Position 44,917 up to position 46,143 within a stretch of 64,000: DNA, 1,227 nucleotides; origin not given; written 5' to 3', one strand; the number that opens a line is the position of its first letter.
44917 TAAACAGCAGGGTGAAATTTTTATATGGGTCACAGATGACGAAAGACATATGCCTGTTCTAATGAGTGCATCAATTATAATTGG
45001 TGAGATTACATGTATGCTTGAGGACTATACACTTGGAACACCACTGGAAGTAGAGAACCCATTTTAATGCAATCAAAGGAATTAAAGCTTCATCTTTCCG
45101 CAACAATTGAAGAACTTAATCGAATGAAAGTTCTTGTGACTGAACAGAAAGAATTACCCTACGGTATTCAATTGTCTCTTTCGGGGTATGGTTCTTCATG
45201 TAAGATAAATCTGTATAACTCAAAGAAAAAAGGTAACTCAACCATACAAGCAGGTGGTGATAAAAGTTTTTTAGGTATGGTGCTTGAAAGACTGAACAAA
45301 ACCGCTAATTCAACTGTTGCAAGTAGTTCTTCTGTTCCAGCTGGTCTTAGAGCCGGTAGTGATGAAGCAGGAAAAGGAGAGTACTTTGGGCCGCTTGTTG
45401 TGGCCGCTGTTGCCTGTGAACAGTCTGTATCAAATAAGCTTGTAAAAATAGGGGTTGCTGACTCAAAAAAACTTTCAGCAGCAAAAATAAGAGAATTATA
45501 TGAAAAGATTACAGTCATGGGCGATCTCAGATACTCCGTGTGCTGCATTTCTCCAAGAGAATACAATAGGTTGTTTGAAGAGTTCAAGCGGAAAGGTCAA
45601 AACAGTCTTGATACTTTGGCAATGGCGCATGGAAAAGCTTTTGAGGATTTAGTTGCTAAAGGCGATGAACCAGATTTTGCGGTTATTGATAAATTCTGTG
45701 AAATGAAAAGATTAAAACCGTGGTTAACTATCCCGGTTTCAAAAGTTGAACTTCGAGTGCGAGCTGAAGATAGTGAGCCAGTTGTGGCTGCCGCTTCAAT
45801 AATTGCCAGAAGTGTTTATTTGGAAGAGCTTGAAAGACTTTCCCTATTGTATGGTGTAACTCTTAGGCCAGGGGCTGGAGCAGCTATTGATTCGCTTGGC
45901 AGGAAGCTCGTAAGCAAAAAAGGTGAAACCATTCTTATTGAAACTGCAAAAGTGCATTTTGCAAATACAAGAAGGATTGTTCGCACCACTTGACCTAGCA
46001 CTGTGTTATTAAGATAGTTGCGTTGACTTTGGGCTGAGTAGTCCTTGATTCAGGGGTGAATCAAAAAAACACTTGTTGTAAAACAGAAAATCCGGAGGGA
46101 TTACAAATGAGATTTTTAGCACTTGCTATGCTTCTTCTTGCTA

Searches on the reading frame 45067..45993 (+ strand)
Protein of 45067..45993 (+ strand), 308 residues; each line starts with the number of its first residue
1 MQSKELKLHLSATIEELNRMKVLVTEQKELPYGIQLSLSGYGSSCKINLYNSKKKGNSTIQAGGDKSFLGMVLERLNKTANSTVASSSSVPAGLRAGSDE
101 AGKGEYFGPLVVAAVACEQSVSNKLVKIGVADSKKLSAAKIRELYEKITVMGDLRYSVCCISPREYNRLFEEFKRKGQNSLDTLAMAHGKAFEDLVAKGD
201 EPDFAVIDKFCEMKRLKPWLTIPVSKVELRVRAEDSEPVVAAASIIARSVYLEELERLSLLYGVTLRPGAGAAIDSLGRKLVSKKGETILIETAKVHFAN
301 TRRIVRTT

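Call 65: search_protein_families(library=pfam, proteins=[window:45067-45993:+], max_evalue=0.00001)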
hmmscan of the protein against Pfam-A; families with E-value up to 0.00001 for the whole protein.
window:45067-45993:+ (308 aa): 1 family
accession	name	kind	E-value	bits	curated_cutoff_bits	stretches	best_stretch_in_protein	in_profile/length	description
PF01351.25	RNase_HII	-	7.1e-36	124.4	25.8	1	96-301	1-199/199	Ribonuclease HII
